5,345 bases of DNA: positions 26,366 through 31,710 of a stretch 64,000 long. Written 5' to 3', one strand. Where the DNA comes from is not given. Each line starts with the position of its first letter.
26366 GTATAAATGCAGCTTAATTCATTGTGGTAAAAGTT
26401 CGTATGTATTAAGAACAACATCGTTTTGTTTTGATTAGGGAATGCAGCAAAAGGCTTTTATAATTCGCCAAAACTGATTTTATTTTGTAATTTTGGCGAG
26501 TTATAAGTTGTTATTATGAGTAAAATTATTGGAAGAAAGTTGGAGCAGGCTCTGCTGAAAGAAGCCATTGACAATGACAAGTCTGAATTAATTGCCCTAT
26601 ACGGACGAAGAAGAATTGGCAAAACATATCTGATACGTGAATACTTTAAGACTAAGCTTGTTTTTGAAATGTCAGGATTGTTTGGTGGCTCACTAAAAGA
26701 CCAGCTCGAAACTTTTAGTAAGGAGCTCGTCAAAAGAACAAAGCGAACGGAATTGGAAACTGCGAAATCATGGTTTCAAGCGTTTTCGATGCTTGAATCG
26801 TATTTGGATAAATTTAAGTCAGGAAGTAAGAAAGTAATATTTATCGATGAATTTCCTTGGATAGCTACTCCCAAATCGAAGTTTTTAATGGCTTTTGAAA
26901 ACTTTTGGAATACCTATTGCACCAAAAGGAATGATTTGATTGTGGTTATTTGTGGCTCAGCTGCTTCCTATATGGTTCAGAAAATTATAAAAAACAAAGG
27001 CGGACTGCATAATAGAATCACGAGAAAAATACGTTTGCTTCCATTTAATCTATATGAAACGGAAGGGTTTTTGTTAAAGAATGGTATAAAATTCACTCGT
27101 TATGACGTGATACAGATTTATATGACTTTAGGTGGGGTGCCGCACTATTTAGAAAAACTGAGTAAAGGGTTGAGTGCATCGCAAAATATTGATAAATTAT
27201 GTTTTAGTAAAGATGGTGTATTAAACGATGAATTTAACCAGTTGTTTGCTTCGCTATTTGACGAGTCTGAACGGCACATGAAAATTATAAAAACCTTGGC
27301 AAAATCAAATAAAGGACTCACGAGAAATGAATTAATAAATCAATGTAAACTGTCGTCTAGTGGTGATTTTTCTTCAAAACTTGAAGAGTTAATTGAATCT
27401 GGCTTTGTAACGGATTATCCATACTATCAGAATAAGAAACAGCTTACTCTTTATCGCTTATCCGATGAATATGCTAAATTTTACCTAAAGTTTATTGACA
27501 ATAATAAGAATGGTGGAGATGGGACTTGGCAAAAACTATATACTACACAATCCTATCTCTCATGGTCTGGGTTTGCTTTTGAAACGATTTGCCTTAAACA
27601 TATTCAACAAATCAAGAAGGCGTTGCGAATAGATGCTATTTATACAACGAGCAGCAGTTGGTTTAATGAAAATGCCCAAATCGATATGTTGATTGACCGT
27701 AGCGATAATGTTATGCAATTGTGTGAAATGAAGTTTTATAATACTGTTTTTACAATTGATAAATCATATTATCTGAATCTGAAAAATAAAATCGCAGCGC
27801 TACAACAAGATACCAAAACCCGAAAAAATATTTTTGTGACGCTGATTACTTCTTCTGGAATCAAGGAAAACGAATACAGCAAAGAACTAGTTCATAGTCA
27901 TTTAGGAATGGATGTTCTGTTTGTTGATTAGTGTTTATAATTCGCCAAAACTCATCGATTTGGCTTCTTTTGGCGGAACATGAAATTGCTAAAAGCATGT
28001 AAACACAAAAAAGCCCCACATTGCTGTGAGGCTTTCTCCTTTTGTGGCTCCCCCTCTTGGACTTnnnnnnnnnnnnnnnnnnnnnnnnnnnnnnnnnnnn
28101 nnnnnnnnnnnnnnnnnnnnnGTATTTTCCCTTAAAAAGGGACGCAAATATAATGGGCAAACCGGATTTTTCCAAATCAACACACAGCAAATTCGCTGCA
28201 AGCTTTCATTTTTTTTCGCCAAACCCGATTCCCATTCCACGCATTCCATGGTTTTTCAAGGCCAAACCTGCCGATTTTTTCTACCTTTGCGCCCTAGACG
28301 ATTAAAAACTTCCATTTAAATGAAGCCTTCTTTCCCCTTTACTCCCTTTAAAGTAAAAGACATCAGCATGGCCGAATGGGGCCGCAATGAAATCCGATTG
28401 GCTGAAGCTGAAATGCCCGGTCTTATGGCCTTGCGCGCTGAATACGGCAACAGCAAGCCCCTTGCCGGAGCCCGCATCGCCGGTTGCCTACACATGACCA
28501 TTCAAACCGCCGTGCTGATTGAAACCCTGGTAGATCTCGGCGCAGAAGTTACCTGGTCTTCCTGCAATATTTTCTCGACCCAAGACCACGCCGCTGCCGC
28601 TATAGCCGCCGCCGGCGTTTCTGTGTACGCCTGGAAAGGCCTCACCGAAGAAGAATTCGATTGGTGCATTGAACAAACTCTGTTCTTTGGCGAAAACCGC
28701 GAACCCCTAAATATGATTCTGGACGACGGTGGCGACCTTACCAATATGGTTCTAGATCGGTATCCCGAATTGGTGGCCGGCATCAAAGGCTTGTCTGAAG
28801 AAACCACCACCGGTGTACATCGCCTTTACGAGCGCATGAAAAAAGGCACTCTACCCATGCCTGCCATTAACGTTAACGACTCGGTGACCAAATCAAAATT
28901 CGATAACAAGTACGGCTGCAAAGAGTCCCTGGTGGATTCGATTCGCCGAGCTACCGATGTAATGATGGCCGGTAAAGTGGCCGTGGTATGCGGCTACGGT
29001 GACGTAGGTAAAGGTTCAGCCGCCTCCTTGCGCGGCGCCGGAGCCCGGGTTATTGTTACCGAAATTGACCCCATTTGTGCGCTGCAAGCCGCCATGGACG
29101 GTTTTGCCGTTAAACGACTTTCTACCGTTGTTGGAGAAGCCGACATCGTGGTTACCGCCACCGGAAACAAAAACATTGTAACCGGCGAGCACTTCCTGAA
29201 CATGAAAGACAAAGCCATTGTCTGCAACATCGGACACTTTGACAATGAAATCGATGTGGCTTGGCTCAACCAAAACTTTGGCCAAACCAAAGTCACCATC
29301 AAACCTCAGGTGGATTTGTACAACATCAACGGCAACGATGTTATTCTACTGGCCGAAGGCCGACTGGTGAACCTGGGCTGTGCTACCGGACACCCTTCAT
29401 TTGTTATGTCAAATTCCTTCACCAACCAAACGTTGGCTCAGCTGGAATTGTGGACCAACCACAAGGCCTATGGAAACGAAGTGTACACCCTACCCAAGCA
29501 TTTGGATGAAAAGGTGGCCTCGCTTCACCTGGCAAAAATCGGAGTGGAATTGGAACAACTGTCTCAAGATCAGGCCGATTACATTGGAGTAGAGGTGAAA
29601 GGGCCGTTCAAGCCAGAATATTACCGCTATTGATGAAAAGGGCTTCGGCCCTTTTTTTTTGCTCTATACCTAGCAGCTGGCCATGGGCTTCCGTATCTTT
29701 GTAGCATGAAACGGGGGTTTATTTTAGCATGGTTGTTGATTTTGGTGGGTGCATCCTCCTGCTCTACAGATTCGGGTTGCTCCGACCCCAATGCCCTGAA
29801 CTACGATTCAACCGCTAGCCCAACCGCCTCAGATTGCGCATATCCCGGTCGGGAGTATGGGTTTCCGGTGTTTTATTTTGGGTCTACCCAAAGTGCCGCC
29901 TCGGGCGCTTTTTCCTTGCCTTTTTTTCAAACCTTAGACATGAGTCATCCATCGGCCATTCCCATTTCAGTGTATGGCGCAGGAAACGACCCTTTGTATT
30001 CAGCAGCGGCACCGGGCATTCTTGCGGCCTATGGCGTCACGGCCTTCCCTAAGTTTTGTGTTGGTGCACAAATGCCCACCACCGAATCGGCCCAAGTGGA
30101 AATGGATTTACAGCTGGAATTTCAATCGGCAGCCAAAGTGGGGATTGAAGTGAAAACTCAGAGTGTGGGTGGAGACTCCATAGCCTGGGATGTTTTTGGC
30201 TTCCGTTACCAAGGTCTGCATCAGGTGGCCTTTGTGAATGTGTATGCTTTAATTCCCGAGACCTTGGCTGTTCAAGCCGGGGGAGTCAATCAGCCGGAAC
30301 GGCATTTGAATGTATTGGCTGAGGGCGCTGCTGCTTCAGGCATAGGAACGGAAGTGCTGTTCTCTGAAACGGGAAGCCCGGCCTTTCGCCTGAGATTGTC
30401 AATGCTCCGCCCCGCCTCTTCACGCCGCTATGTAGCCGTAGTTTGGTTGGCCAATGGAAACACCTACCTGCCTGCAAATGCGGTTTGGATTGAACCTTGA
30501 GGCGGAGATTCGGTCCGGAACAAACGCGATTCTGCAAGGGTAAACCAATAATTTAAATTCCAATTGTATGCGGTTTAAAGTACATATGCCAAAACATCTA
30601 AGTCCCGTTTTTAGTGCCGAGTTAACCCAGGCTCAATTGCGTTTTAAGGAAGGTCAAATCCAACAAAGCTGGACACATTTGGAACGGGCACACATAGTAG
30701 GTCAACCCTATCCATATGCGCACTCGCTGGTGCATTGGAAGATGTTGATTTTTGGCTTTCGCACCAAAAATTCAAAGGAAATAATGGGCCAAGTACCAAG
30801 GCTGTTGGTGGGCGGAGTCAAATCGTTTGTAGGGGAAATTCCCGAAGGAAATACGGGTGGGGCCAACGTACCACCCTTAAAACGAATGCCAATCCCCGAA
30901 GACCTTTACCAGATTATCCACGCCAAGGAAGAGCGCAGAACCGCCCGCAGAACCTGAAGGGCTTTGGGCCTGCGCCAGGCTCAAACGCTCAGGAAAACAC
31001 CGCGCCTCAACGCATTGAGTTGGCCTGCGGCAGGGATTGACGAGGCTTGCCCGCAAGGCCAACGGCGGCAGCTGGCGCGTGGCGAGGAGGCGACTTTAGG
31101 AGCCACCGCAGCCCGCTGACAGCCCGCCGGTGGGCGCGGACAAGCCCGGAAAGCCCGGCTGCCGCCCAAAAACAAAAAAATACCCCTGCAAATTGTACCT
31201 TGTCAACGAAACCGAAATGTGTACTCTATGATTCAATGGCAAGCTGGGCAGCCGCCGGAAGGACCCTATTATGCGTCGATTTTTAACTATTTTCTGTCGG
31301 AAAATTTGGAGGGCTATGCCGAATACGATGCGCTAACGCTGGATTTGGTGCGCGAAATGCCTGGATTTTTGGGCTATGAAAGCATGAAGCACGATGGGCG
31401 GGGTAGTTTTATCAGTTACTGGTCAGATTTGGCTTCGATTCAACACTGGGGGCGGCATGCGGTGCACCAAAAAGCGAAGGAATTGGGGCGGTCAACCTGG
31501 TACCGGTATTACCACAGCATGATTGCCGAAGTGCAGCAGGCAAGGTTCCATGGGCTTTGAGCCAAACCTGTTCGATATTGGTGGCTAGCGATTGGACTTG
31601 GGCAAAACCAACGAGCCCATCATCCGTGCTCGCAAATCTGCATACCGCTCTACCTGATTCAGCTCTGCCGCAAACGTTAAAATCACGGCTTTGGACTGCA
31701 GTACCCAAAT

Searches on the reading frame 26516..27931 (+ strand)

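Call 89: search_protein_families(library=pfam, proteins=[window:26516-27931:+], max_evalue=0.0001)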
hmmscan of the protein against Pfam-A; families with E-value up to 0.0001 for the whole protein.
window:26516-27931:+ (471 aa): 4 families
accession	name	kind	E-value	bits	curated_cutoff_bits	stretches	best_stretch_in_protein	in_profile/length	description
PF01637.24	ATPase_2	-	2.3e-17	64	33.2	1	7-215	4-225/225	ATPase domain predominantly from Archaea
PF13173.12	AAA_14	-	1.5e-08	35.1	27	1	24-181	3-127/129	AAA domain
PF13401.12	AAA_22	-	6.7e-06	26.9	27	1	24-148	6-123/130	AAA domain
PF03008.20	DUF234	-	7.8e-06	26.7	22.5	1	344-409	25-91/100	Archaea bacterial proteins of unknown function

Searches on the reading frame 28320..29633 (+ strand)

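Call 89: search_protein_families(library=pfam, proteins=[window:28320-29633:+], max_evalue=0.0001)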
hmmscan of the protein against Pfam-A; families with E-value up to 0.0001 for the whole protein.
window:28320-29633:+ (437 aa): 5 families
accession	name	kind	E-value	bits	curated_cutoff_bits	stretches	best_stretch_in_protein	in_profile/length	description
PF05221.23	AdoHcyase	-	9.1e-137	455.6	25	2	10-145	2-137/299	S-adenosyl-L-homocysteine hydrolase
PF00670.27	AdoHcyase_NAD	-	1.8e-79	265.9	27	1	196-357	1-162/162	S-adenosyl-L-homocysteine hydrolase, NAD binding domain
PF02826.25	2-Hacid_dh_C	-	4.5e-08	33.1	25.1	1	215-305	33-127/178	D-isomer specific 2-hydroxyacid dehydrogenase, NAD binding domain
PF07991.19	KARI_N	-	1.4e-05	25.2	20.6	1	216-281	2-68/165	Acetohydroxy acid isomeroreductase, NADPH-binding domain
PF02882.25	THF_DHG_CYH_C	-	5.2e-05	23.1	27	0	209-306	27-109/160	Tetrahydrofolate dehydrogenase/cyclohydrolase, NAD(P)-binding domain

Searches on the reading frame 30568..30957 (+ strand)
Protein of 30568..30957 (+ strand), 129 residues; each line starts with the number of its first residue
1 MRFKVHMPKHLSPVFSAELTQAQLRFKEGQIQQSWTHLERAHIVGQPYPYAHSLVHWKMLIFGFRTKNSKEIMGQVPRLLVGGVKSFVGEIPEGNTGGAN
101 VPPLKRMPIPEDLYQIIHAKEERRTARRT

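Call 41: search_protein_families(library=pfam, proteins=[window:30568-30957:+])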
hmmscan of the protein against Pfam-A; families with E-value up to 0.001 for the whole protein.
window:30568-30957:+ (129 aa): 1 family
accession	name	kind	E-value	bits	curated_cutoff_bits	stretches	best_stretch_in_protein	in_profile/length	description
PF12487.13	DUF3703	-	3.2e-44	149.7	22.3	1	10-117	2-109/109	Protein of unknown function (DUF3703)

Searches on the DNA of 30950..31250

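Call 21: search_rna_families(source=window, start=30950, end=31250, threshold=evalue, max_evalue=10)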
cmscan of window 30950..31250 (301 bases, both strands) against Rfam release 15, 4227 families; matches with E-value up to 10: 3.
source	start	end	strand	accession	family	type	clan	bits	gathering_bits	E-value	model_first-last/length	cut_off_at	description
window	31196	31242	-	RF02114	FAM13A-AS1_1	Gene; lncRNA;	-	13.5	70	5.2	70-118/118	no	FAM13A antisense RNA 1 conserved region 1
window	31104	31119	+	RF00282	SNORD48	Gene; snRNA; snoRNA; CD-box;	-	11.6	36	5.3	46-61/63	no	Small nucleolar RNA SNORD48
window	30950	31125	-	RF02250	Six3os1_5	Gene; lncRNA;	-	8.1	50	2.3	1-175/272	3'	Six3os1 conserved region 5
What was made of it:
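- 31023..31169 (+): copy c4 (subfamily B), between DUF3703 gene stop (30957) and ABM-domain gene start (31228). No Flavo-1 hit from Rfam even at E<=10 on this 301-nt stretch (call 21).
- On Flavo-1 (RF01705): None at E<=10 on c4 alone (call 21).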

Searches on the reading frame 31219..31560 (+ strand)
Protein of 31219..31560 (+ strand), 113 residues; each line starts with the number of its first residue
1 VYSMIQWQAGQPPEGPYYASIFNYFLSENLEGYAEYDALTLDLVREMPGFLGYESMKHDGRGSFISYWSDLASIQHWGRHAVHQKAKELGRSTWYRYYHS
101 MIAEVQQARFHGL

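Call 41: search_protein_families(library=pfam, proteins=[window:31219-31560:+])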
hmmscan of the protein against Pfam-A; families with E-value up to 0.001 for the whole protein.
window:31219-31560:+ (113 aa): 1 family
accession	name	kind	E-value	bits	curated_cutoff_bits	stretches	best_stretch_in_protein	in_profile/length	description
PF03992.22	ABM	-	3.3e-06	27.6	23.1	1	41-88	27-77/78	Antibiotic biosynthesis monooxygenase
